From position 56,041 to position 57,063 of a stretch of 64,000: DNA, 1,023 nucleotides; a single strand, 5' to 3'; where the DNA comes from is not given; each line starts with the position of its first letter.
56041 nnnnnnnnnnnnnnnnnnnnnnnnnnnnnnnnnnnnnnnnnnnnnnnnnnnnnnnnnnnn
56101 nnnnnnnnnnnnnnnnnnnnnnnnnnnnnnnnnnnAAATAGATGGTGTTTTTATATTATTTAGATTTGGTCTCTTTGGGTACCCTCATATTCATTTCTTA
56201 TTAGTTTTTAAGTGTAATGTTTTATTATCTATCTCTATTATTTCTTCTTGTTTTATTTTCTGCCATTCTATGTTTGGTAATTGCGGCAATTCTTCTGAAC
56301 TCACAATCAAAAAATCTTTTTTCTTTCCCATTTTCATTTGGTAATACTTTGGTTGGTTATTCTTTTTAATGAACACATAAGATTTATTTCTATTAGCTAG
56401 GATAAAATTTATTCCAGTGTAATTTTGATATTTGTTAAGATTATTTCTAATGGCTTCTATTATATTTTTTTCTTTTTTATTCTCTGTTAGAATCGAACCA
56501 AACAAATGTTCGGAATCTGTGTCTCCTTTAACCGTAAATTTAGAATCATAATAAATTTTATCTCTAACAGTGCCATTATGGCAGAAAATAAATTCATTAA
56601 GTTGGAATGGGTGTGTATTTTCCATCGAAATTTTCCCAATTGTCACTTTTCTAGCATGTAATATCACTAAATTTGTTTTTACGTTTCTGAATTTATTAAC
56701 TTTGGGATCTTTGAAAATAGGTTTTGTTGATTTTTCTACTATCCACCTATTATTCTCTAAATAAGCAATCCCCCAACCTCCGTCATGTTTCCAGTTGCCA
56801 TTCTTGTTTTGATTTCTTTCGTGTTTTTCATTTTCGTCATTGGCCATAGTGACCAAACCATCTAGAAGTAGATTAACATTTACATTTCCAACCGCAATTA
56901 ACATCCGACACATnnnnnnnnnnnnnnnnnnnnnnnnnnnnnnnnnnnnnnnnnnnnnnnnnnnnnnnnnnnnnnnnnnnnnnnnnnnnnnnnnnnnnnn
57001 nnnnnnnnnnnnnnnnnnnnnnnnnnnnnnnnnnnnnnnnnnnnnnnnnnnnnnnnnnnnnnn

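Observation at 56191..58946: Candidate gamma-glutamyl ligation/trimming module: GCS2 ligase + class II amidotransferase + Cys-less C39-like protein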

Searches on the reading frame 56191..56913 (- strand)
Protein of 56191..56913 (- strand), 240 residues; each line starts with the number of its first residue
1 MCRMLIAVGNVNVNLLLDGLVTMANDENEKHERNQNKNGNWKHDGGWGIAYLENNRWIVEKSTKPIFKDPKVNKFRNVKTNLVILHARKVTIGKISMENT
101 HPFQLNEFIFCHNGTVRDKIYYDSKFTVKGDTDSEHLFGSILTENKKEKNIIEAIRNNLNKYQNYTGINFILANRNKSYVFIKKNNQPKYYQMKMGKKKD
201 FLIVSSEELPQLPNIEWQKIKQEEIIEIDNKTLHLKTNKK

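Call 3: search_protein_families(library=pfam, proteins=[window:56191-56913:-], max_evalue=0.1)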
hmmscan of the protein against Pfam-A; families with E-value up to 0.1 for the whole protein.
window:56191-56913:- (240 aa): 1 family
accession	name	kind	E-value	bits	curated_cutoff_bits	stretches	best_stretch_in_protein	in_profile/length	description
PF13230.11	GATase_4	-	7.6e-21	74.7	23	1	41-183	30-187/272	Glutamine amidotransferases class-II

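Call 4: search_protein_families(library=ncbifam, proteins=[window:56191-56913:-], max_evalue=0.1)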
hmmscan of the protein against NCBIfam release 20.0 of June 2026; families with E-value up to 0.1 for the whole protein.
window:56191-56913:- (240 aa): 4 families
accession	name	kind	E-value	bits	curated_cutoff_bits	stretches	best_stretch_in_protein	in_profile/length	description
TIGR03442.1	TIGR03442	equivalog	6.3e-16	58.5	218.65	1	36-235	35-248/251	ergothioneine biosynthesis protein EgtC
NF001484.0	PRK00331.1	subfamily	2.9e-11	42.5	381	1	48-237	33-225/601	isomerizing glutamine--fructose-6-phosphate transaminase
TIGR01135.1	glmS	equivalog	5.2e-11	41.8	418.05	1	48-236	32-223/607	glutamine--fructose-6-phosphate transaminase (isomerizing)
TIGR01134.1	purF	equivalog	5e-05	22.8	350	1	72-232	56-221/432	amidophosphoribosyltransferase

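Call 38: search_solved_structures(query=window:56191-56913:-, max_evalue=0.001, show_alignments=2)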
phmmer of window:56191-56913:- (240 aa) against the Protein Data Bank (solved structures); distinct sequences matched with E-value up to 0.001: 2.
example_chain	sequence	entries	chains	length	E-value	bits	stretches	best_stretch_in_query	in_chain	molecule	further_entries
1te5_A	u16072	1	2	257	1.1e-08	38.1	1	36-144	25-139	conserved hypothetical protein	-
3mdn_A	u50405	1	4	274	5.3e-05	26.1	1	45-145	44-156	Glutamine aminotransferase class-II domain protein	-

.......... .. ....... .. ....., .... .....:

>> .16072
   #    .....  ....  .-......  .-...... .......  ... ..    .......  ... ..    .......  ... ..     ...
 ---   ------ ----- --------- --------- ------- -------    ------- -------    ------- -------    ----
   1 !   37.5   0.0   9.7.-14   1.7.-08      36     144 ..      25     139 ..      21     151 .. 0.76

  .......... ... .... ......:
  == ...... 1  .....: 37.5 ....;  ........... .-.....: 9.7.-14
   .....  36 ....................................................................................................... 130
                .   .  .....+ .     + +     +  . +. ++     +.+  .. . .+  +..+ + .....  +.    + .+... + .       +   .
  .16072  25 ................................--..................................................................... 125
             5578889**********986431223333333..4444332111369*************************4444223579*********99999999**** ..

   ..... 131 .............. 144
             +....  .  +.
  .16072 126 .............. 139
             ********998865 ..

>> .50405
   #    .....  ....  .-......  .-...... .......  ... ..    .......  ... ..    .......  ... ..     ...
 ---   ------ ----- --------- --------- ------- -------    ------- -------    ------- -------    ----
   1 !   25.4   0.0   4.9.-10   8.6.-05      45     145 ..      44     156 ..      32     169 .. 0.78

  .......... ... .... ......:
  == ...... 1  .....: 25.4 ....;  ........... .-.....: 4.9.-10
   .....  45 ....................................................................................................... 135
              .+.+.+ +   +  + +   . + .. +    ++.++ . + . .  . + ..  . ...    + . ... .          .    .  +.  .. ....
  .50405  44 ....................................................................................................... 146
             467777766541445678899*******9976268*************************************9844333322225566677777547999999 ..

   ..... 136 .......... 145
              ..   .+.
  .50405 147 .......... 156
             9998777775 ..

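Call 68: find_homologous_proteins(query=window:56191-56913:-, max_evalue=0.00001)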
Query window:56191-56913:- (240 aa): 169 proteins with E <= 0.00001 among 484 candidates; the best 120 are listed.
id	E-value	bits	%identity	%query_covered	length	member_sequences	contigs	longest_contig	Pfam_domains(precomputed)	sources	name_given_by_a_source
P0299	4.6e-153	525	100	99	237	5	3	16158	PF13230.12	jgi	jgi:predicted glutamine amidotransferase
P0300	1.1e-107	377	70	100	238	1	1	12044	PF13230.12,PF13522.12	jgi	jgi:predicted glutamine amidotransferase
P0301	3.1e-106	372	69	100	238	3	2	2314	PF13230.12,PF13522.12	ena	-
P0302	8.1e-105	368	69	98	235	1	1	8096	PF13230.12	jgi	jgi:predicted glutamine amidotransferase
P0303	4.6e-75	270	51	99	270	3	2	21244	PF13230.12,PF13522.12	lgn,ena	-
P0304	2.4e-74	268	52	97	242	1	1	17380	PF13230.12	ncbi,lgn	-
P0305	1.1e-72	262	50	98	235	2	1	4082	PF13230.12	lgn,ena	-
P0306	3.5e-72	261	53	96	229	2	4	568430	PF13230.12,PF13522.12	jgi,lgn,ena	-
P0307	7.9e-72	260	49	100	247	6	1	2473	PF13230.12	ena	-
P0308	4.3e-70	254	51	100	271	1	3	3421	PF13230.12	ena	-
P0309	1.5e-69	252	50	97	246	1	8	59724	PF13230.12,PF13522.12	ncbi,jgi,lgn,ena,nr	ncbi:MAG TPA: class II glutamine amidotransferase [Candidatus Nanoarchaeia archaeon]|nr:class II glu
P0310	1.5e-68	249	48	100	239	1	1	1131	PF13230.12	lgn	-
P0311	3.4e-68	248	50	100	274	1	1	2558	PF13230.12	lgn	-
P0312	2.7e-67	245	47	100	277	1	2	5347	PF13230.12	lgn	-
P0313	2.3e-66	242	47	100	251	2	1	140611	PF13230.12,PF13522.12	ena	-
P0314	2.0e-65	239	49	88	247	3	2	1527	PF13230.12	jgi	-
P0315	5.1e-65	237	47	93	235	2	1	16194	PF13230.12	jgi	-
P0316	7.4e-64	234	47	97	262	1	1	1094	PF13230.12,PF13522.12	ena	-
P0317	8.6e-64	233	45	100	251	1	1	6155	PF13230.12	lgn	-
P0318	7.9e-63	230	49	96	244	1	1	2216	PF13230.12,PF13522.12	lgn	-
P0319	8.0e-62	227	46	100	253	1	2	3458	PF13230.12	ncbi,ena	-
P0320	2.0e-61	226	47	97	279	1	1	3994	PF13230.12,PF13522.12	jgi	-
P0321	1.9e-60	222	43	99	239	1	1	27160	PF13230.12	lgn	-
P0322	6.4e-60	221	44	99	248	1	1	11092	PF13230.12,PF13522.12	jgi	jgi:predicted glutamine amidotransferase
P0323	1.3e-59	220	47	95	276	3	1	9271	PF13230.12,PF13522.12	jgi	-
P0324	2.6e-59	219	45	98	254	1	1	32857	PF13230.12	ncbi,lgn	-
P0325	5.8e-59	217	43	100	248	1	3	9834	PF13230.12,PF13522.12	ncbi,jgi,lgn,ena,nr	ncbi:hypothetical protein COV17_00890 [Candidatus Woesearchaeota archaeon CG10_big_fil_rev_8_21_14_0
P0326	8.5e-56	207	41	99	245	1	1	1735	PF13230.12,PF13522.12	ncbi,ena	-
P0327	9.7e-55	204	42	95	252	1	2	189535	PF13230.12,PF13522.12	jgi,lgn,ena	jgi:predicted glutamine amidotransferase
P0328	4.6e-54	201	41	95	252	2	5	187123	PF13230.12,PF13522.12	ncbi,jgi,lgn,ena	-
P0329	9.0e-54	200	41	98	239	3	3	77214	PF13230.12,PF13522.12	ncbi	-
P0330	1.3e-53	200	41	97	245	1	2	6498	PF13230.12,PF13522.12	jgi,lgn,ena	-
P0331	4.4e-53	198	40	97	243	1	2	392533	PF13230.12,PF13522.12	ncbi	-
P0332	5.2e-53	198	42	97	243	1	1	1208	PF13230.12,PF13522.12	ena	-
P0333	2.4e-52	196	43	97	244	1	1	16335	PF13230.12,PF13522.12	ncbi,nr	ncbi:hypothetical protein GF337_11530 [candidate division KSB1 bacterium]|nr:hypothetical protein [c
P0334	2.5e-52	196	39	98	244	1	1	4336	PF13230.12,PF13522.12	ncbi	-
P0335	3.6e-52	195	41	97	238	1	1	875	PF13230.12,PF13522.12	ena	-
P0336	4.8e-52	195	41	100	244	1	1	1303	PF13230.12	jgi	jgi:predicted glutamine amidotransferase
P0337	7.2e-52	194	39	97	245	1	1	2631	PF13230.12,PF13522.12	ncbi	-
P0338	1.0e-51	194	42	97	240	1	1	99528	PF13230.12,PF13522.12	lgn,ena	-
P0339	1.1e-51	194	40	98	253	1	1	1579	PF13230.12,PF13522.12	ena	-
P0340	1.5e-51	193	43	97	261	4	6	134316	PF13230.12,PF13522.12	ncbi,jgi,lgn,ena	-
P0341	1.7e-50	190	40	98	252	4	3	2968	PF13230.12,PF13522.12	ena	-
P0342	2.4e-50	189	43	98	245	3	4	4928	PF13230.12,PF13522.12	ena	-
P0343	2.5e-50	189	39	95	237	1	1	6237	PF13230.12,PF13522.12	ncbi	-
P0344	3.0e-50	189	41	98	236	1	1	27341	PF13230.12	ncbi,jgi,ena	-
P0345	1.2e-49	187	39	99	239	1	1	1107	PF13230.12,PF13522.12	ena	-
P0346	1.5e-49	187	38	99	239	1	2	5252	PF13230.12,PF13522.12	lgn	-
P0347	1.7e-49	187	38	99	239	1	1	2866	PF13230.12,PF13522.12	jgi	jgi:predicted glutamine amidotransferase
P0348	2.7e-49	186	40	95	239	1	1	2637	PF13230.12,PF13522.12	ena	-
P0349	7.5e-49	184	42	97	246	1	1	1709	PF13230.12,PF13522.12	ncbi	-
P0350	8.8e-49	184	38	98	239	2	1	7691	PF13230.12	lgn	-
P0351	4.8e-47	178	38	89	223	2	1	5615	PF13230.12,PF13522.12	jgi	-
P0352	3.6e-46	176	42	95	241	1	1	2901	PF13230.12,PF13522.12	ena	-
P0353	3.8e-46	176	38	98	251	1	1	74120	PF13230.12,PF13522.12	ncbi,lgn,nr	ncbi:class II glutamine amidotransferase [Candidatus Woesearchaeota archaeon]|nr:class II glutamine 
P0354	1.8e-45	173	39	95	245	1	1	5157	PF13230.12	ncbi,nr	ncbi:class II glutamine amidotransferase [bacterium]|nr:class II glutamine amidotransferase [bacteri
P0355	2.5e-44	170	36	98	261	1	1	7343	PF13230.12,PF13522.12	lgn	-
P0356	8.2e-44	168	39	95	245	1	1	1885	PF13230.12,PF13522.12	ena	-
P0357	3.2e-43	166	38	97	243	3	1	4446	PF13230.12,PF13522.12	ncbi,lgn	-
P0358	9.2e-42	161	38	98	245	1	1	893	PF13230.12,PF13522.12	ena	-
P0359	2.1e-41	160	37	98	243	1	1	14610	PF13230.12,PF13522.12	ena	-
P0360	4.9e-41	159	37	88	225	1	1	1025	PF13230.12,PF13522.12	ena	-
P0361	1.3e-39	154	40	97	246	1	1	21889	PF13230.12,PF13522.12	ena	-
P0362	1.3e-39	154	34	98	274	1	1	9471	PF13230.12,PF13522.12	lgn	-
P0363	7.0e-39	152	37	83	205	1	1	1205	PF13230.12,PF13522.12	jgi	jgi:predicted glutamine amidotransferase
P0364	1.2e-38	151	35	97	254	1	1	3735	PF13230.12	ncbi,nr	ncbi:class II glutamine amidotransferase [Candidatus Woesearchaeota archaeon]|nr:class II glutamine 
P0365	2.2e-38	150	35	89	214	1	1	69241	PF13230.12,PF13522.12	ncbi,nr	ncbi:MAG: class II glutamine amidotransferase, partial [candidate division KSB1 bacterium]|nr:class 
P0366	3.7e-37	146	42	97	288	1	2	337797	PF13230.12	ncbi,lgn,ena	-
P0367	5.4e-34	136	37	98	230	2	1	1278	PF13230.12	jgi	jgi:predicted glutamine amidotransferase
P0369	1.0e-22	99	32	98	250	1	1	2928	PF13230.12,PF13522.12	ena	-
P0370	5.0e-20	90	29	95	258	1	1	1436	PF13230.12,PF13522.12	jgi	jgi:predicted glutamine amidotransferase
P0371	6.8e-19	86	31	83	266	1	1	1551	PF13230.12,PF13522.12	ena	-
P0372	2.4e-18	85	24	96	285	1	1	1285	PF13230.12,PF13522.12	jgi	jgi:predicted glutamine amidotransferase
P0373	3.1e-18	84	30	95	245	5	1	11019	PF13230.12,PF13522.12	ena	-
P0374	7.2e-18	83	31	95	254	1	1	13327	PF13230.12,PF13522.12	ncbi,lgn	-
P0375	1.5e-17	82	25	95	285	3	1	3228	PF13230.12,PF13522.12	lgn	-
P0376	6.8e-17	80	24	95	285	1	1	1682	PF13230.12,PF13522.12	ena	-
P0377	8.2e-17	80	24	95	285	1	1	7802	PF13230.12,PF13522.12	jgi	jgi:glutamine amidotransferase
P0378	1.5e-16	79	29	95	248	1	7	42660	PF13230.12,PF13522.12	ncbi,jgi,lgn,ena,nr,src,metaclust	ncbi:MAG: hypothetical protein A2539_10060 [Elusimicrobia bacterium RIFOXYD2_FULL_34_15]|nr:MAG: hyp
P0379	2.2e-16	78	25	95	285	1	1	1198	PF13230.12,PF13522.12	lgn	-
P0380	2.9e-16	78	30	97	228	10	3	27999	PF13230.12,PF13522.12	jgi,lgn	jgi:predicted glutamine amidotransferase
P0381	2.9e-16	78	25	95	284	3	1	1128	PF13230.12,PF13522.12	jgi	-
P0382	6.1e-16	77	25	95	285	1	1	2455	PF13230.12,PF13522.12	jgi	jgi:predicted glutamine amidotransferase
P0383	8.2e-16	76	25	95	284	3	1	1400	PF13230.12,PF13522.12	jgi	jgi:glutamine amidotransferase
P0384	9.2e-16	76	31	78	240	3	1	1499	PF13230.12,PF13522.12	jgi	-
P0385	1.6e-15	75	25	79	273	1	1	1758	PF13230.12,PF13522.12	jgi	jgi:glutamine amidotransferase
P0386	2.1e-15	75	30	95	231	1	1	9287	PF13230.12,PF13522.12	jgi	jgi:glutamine amidotransferase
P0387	2.4e-15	75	25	95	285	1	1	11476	PF13230.12,PF13522.12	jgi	jgi:predicted glutamine amidotransferase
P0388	4.2e-15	74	24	96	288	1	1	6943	PF13230.12,PF13522.12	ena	-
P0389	4.5e-15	74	25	78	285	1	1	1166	PF13230.12,PF13522.12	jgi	jgi:predicted glutamine amidotransferase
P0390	5.0e-15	74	24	95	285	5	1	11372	PF13230.12,PF13522.12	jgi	jgi:predicted glutamine amidotransferase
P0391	5.1e-15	74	24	95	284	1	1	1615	PF13230.12,PF13522.12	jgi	jgi:predicted glutamine amidotransferase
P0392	7.4e-15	73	23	95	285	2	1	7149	PF13230.12,PF13522.12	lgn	-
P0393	8.1e-15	73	24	95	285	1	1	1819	PF13230.12,PF13522.12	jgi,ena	jgi:glutamine amidotransferase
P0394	9.0e-15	73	30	97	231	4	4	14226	PF13230.12,PF13522.12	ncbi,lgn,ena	-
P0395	1.0e-14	73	33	57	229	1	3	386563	PF13230.12,PF13522.12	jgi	jgi:predicted glutamine amidotransferase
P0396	1.7e-14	72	30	77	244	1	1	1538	PF13230.12,PF13522.12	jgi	jgi:predicted glutamine amidotransferase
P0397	1.7e-14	72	29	94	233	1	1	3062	PF13230.12,PF13522.12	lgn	-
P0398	1.9e-14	72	24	95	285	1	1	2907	PF13230.12,PF13522.12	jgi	jgi:predicted glutamine amidotransferase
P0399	3.0e-14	71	24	95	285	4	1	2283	PF13230.12,PF13522.12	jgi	jgi:glutamine amidotransferase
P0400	3.6e-14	71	28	97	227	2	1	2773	PF13230.12,PF13522.12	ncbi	-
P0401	4.0e-14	71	29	78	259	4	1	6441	PF13230.12,PF13522.12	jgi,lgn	jgi:glutamine amidotransferase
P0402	4.3e-14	71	31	76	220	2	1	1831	PF13230.12,PF13522.12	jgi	-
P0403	4.3e-14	71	23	95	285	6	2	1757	PF13230.12,PF13522.12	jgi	jgi:predicted glutamine amidotransferase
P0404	5.0e-14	70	25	95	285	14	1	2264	PF13230.12,PF13522.12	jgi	jgi:predicted glutamine amidotransferase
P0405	5.1e-14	70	24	95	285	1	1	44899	PF13230.12,PF13522.12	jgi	jgi:predicted glutamine amidotransferase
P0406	5.3e-14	70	24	95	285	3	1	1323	PF13230.12,PF13522.12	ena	-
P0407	6.2e-14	70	26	87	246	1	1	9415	PF13230.12,PF13522.12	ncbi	-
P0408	1.6e-13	69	24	95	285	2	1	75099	PF13230.12,PF13522.12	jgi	jgi:predicted glutamine amidotransferase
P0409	2.4e-13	68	26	98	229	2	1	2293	PF13230.12,PF13522.12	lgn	-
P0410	2.7e-13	68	29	99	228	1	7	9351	PF13230.12,PF13522.12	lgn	-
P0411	2.8e-13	68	25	95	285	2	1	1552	PF13230.12,PF13522.12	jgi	jgi:predicted glutamine amidotransferase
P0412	2.9e-13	68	30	100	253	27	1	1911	PF13230.12,PF13522.12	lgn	-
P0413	3.1e-13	68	26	77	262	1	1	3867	PF13230.12,PF13522.12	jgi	jgi:predicted glutamine amidotransferase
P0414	3.4e-13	68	29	87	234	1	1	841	PF13230.12,PF13522.12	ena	-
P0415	4.1e-13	67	23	95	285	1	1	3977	PF13230.12,PF13522.12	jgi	jgi:predicted glutamine amidotransferase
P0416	5.4e-13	67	25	78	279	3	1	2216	PF13230.12,PF13522.12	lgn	-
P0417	5.5e-13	67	28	97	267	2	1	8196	PF13230.12,PF13522.12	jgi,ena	jgi:glutamine amidotransferase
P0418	5.8e-13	67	25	80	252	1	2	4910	PF13230.12,PF13522.12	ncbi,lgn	-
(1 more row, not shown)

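Call 70: find_encoding_contigs(protein=P0333, flank=6000, max_places=1)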
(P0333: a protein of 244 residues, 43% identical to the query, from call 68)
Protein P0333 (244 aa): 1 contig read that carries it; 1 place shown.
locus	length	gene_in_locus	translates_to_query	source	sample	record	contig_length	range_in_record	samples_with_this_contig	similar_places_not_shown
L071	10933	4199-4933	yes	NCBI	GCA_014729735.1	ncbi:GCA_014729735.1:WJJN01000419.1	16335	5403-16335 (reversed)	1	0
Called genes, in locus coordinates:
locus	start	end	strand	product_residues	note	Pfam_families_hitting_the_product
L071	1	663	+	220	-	PF13585:CHU_C (faint), PF13860:FlgD_ig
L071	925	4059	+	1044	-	PF20773:InhA-like_MAM, PF13860:FlgD_ig, PF18962:Por_Secre_tail (weak)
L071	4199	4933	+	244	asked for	PF13230:GATase_4, PF13522:GATase_6 (weak)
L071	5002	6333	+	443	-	PF03349:Toluene_X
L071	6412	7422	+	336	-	PF01522:Polysacc_deac_1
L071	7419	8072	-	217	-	PF01712:dNK, PF13671:AAA_33 (weak), PF13238:AAA_18 (faint)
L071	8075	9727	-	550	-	PF00890:FAD_binding_2, PF01266:DAO, PF07992:Pyr_redox_2 (faint), PF02910:Succ_DH_flav_C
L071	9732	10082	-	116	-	PF00072:Response_reg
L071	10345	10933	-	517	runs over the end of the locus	PF05036:SPOR (weak), PF08486:SpoIID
